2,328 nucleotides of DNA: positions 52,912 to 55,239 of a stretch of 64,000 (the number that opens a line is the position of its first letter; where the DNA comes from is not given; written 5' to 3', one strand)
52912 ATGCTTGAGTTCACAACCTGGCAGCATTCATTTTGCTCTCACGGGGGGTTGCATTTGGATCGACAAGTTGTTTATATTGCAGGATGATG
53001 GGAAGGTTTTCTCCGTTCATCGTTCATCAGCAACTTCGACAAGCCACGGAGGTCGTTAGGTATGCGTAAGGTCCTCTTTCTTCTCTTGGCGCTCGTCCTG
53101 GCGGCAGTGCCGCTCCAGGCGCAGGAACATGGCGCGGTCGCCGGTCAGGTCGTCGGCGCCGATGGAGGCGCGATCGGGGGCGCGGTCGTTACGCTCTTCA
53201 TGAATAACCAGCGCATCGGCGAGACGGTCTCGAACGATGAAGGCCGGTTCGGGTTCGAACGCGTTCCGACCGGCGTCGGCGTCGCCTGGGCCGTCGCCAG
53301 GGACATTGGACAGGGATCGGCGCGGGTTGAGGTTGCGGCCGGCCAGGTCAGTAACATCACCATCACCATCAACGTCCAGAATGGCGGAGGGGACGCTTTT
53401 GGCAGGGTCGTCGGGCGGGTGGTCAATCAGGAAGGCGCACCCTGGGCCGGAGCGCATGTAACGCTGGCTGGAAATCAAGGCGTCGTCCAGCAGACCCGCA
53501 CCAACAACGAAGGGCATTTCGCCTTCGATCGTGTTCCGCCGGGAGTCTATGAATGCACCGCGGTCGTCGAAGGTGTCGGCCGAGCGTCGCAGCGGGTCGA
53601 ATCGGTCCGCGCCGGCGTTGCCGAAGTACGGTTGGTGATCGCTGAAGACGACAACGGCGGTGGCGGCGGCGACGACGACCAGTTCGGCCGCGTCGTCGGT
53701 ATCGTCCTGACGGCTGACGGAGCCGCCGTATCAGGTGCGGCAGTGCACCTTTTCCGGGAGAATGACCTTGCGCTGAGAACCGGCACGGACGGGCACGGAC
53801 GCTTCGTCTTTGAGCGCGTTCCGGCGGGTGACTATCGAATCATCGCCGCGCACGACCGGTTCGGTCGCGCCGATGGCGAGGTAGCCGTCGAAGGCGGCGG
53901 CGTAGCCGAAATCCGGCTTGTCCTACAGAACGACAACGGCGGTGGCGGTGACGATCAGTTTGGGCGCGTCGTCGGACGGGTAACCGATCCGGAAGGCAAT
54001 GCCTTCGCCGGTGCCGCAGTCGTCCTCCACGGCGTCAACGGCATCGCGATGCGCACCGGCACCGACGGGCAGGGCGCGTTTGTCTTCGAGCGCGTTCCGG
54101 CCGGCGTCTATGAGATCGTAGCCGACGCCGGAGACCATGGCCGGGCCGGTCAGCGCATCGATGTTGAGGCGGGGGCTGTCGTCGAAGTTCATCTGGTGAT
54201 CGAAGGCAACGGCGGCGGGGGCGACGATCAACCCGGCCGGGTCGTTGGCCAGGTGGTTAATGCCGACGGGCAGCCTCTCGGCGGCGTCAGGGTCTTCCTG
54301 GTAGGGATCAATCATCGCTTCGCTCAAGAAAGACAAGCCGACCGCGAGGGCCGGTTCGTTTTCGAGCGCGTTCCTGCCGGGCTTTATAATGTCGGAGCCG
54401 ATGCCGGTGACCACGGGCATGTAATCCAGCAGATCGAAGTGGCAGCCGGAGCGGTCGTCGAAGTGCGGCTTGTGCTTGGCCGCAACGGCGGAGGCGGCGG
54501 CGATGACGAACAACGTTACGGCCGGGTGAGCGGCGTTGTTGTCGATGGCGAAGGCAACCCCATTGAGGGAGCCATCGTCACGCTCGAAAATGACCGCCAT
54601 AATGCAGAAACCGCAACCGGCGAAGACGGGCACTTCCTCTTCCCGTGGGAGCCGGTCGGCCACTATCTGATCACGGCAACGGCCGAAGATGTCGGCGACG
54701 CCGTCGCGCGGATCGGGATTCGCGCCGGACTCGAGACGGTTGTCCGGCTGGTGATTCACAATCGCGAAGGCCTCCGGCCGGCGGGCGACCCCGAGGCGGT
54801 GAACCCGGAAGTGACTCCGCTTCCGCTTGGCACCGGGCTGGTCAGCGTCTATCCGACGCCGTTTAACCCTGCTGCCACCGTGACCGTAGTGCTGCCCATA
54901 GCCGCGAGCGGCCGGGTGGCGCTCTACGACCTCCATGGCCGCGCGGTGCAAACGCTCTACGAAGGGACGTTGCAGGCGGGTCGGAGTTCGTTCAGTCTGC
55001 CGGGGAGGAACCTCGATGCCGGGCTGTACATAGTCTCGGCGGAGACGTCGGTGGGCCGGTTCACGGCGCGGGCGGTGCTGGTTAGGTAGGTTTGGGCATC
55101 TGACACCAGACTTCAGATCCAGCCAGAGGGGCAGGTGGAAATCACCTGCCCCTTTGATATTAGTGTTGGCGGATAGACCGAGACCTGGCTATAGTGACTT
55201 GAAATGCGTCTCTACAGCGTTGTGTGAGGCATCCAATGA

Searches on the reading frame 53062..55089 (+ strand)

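Call 23: search_protein_families(library=pfam, max_evalue=0.00001, proteins=[window:53062-55089:+])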
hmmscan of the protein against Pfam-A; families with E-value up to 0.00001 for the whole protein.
window:53062-55089:+ (675 aa): 16 families
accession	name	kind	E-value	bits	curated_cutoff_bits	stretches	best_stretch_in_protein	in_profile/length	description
PF13620.12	CarboxypepD_reg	-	6.5e-70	231.9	32.3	6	116-186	2-73/82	Carboxypeptidase regulatory-like domain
PF13715.12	CarbopepD_reg_2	-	1.4e-28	99.2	32.2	0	118-197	3-80/88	CarboxypepD_reg-like domain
PF23193.1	NOMO_3rd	-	7.6e-26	91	27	0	230-266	52-88/120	NOMO third transthyretin-like domain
PF17210.9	SdrD_B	-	1e-22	80.9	29.7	0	126-168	22-65/112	SdrD B-like domain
PF09430.16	EMC7_beta-sandw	-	8.2e-18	65.2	26.6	0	501-544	7-50/122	ER membrane protein complex subunit 7, beta-sandwich domain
PF17802.7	SpaA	-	8.3e-17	61.6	23.1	0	122-164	10-55/91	Prealbumin-like fold domain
PF20598.4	DUF6795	-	2.1e-12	47.7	27.4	0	120-157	4-45/103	Domain of unknown function (DUF6795)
PF14686.12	fn3_3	-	4.3e-12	46.1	24.4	0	139-177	23-63/75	Polysaccharide lyase family 4, domain II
PF02369.22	Big_1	-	1.6e-11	44.6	34.9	0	488-526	20-63/93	Bacterial Ig-like domain (group 1)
PF22904.2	NOMO1-like_2nd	-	8.8e-09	35.8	27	0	125-167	14-60/90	BOS complex subunit NOMO1-like, second beta sandwich domain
PF24025.1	Ig_DR_A0283-like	-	1.1e-08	35.7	27.1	0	119-165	12-60/102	DR_A0283-like, Ig-like domain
PF07210.18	DUF1416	-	8.6e-08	32.4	23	0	19-103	15-97/97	Protein of unknown function (DUF1416)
PF11974.14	bMG3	-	1.3e-07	31.9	34.9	0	123-158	23-59/103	Bacterial alpha-2-macroglobulin MG3 domain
PF25020.1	TTR_TEN1-4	-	7.2e-07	29.5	27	0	23-64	6-46/86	Teneurin TTR-like domain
PF10670.15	DUF4198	-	9.5e-07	29.6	34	0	496-543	155-209/209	Domain of unknown function (DUF4198)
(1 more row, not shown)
